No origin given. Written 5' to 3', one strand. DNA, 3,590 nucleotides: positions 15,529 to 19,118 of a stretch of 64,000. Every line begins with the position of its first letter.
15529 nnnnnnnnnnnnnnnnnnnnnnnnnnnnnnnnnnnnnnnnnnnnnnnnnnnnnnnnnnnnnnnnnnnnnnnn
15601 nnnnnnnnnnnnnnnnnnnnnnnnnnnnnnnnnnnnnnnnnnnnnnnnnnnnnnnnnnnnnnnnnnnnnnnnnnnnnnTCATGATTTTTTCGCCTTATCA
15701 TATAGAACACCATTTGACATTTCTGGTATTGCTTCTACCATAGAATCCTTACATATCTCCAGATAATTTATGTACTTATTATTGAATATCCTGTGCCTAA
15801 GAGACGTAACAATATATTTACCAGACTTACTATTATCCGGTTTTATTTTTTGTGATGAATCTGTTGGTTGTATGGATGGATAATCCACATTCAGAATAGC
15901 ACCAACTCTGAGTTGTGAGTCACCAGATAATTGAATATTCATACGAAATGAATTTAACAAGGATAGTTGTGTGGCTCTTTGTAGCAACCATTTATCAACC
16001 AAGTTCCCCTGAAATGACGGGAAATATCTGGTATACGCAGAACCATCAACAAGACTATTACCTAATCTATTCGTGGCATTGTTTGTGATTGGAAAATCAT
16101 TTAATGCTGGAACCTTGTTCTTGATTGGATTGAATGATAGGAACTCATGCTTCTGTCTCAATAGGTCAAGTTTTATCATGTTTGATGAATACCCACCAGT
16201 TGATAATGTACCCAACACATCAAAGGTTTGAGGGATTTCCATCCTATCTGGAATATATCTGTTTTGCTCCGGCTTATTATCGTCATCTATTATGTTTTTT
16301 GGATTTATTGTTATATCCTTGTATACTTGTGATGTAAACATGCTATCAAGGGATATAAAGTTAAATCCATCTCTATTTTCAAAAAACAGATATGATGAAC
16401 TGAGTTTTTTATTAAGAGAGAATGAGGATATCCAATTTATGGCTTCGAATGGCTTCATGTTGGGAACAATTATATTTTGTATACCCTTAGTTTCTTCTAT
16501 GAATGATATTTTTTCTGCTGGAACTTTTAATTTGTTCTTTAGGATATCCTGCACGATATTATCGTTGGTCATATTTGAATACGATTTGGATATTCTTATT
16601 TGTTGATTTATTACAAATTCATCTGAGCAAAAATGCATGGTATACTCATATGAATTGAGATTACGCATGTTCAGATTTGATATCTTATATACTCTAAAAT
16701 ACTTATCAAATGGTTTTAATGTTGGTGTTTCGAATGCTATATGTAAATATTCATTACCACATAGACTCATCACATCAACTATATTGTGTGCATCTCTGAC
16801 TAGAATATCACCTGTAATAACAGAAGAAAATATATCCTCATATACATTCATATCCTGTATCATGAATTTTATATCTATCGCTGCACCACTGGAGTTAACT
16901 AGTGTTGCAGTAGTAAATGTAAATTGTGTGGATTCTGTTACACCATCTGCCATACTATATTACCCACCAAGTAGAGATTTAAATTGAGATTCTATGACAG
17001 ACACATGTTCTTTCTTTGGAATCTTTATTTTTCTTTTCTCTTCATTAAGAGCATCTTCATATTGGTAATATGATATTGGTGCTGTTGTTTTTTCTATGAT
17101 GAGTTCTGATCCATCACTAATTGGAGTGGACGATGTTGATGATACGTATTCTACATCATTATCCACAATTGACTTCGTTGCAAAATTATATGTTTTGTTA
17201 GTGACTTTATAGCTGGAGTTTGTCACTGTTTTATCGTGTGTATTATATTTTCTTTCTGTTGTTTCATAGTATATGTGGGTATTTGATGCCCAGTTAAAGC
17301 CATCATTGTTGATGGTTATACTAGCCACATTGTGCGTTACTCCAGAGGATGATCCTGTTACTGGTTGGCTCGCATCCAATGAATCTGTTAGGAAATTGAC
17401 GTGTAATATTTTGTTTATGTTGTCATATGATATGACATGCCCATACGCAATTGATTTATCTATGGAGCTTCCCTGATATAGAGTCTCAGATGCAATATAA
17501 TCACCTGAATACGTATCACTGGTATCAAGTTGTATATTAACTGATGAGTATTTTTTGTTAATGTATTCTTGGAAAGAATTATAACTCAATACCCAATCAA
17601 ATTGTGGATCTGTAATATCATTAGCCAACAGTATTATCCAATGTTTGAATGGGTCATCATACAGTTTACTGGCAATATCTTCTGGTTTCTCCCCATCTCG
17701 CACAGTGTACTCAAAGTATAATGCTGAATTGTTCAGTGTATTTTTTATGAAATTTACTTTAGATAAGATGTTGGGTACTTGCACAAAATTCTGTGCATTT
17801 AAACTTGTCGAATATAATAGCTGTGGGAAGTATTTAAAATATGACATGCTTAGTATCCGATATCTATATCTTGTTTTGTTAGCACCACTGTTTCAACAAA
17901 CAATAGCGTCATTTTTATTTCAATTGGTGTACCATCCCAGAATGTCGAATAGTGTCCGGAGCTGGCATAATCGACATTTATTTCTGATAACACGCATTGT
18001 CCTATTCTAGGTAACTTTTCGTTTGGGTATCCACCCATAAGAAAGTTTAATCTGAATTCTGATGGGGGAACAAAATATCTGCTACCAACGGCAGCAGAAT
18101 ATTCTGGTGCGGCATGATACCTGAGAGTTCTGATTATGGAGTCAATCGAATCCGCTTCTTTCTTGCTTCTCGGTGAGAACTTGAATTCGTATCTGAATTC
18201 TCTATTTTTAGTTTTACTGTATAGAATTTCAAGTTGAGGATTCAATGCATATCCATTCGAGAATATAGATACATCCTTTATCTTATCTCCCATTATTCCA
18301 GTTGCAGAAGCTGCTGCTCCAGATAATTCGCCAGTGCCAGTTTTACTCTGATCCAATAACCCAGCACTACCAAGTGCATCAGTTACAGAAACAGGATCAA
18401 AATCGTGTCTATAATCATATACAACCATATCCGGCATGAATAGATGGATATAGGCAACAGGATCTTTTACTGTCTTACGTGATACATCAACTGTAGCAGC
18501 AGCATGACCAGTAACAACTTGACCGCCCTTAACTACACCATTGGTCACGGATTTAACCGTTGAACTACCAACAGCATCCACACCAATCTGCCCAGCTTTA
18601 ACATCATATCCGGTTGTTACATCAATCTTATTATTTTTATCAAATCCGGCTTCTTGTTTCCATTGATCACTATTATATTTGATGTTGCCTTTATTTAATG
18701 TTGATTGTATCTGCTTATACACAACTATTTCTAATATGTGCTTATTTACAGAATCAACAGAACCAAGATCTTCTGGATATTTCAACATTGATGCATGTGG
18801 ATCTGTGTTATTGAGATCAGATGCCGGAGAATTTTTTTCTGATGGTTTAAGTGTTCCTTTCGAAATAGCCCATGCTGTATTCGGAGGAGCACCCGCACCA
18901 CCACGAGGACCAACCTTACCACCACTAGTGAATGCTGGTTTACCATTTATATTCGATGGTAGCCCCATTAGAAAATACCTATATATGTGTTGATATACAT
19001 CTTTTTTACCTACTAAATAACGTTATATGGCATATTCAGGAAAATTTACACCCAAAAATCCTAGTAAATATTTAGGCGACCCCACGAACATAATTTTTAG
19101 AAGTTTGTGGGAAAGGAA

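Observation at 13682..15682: gp5 cell-puncturing protein with a C-terminal M15-type peptidase after the beta-helix instead of a lysozyme domain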

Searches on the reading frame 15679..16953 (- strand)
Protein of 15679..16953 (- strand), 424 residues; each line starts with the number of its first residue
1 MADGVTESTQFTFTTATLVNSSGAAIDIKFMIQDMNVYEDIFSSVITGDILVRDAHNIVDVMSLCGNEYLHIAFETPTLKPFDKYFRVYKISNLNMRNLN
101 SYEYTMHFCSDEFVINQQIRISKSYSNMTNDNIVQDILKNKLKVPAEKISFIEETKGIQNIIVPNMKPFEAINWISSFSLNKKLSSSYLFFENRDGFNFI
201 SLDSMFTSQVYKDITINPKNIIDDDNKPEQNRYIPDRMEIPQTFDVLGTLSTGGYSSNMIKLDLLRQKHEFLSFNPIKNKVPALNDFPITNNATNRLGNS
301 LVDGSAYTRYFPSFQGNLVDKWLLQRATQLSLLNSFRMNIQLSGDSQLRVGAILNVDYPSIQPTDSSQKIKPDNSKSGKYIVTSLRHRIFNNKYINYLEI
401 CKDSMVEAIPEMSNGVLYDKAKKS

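Call 3: search_protein_families(library=pfam, proteins=[window:15679-16953:-], max_evalue=0.1)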
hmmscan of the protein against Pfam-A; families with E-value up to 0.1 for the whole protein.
window:15679-16953:- (424 aa): 0 families

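Call 4: search_protein_families(library=phrogs, proteins=[window:15679-16953:-], max_evalue=0.01)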
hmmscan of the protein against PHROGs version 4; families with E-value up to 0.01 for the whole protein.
window:15679-16953:- (424 aa): 2 families
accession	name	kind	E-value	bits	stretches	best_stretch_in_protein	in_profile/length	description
phrog_350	-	tail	1e-84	286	1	5-407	7-430/436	tail protein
phrog_24827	-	tail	4.5e-08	33.7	1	333-406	210-281/282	tail protein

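Call 92: search_solved_structures(query=window:15679-16953:-, max_evalue=1)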
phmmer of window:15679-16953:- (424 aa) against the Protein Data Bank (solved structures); distinct sequences matched with E-value up to 1: 0.

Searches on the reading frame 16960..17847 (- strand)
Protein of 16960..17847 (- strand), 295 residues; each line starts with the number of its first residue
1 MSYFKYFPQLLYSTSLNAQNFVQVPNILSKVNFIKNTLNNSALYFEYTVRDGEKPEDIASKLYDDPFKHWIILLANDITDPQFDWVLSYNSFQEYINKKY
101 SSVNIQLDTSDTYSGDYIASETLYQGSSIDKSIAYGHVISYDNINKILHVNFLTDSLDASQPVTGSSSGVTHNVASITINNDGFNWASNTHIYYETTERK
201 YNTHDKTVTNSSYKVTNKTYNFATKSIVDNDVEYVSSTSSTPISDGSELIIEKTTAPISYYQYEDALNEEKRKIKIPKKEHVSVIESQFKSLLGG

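Call 3: search_protein_families(library=pfam, proteins=[window:16960-17847:-], max_evalue=0.1)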
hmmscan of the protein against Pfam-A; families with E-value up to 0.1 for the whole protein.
window:16960-17847:- (295 aa): 1 family
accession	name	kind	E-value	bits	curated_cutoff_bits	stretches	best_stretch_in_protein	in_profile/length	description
PF11246.14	Phage_gp53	-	8.7e-13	48.8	21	1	5-103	4-104/200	Base plate wedge protein 53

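Call 4: search_protein_families(library=phrogs, proteins=[window:16960-17847:-], max_evalue=0.01)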
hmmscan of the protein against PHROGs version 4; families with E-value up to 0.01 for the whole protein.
window:16960-17847:- (295 aa): 1 family
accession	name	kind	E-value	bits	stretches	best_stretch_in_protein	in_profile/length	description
phrog_232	-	tail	3.5e-38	133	2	1-120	2-120/296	baseplate wedge subunit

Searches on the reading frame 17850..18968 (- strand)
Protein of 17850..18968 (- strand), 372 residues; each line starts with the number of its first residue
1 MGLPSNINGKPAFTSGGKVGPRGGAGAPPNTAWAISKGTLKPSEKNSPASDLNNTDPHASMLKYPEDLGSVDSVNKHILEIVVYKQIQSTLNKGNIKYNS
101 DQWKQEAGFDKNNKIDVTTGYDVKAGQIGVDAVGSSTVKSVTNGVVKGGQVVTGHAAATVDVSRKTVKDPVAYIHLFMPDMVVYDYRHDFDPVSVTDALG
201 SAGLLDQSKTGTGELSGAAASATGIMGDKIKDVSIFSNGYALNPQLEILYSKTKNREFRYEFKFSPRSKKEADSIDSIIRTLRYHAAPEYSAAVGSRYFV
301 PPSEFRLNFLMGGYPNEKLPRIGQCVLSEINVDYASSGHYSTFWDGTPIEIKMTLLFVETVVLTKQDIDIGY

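Call 3: search_protein_families(library=pfam, proteins=[window:17850-18968:-], max_evalue=0.1)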
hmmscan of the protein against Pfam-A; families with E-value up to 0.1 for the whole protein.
window:17850-18968:- (372 aa): 1 family
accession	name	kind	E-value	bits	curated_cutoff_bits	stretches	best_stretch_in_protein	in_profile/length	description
PF11091.14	T4_tail_cap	-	4.1e-07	29.8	20.2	1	164-287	96-217/339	Tail-tube assembly protein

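Call 4: search_protein_families(library=phrogs, proteins=[window:17850-18968:-], max_evalue=0.01)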
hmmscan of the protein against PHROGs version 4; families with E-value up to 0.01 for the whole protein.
window:17850-18968:- (372 aa): 1 family
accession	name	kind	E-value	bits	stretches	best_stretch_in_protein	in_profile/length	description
phrog_230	-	tail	6.1e-46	158.7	1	47-371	274-585/628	baseplate tail tube cap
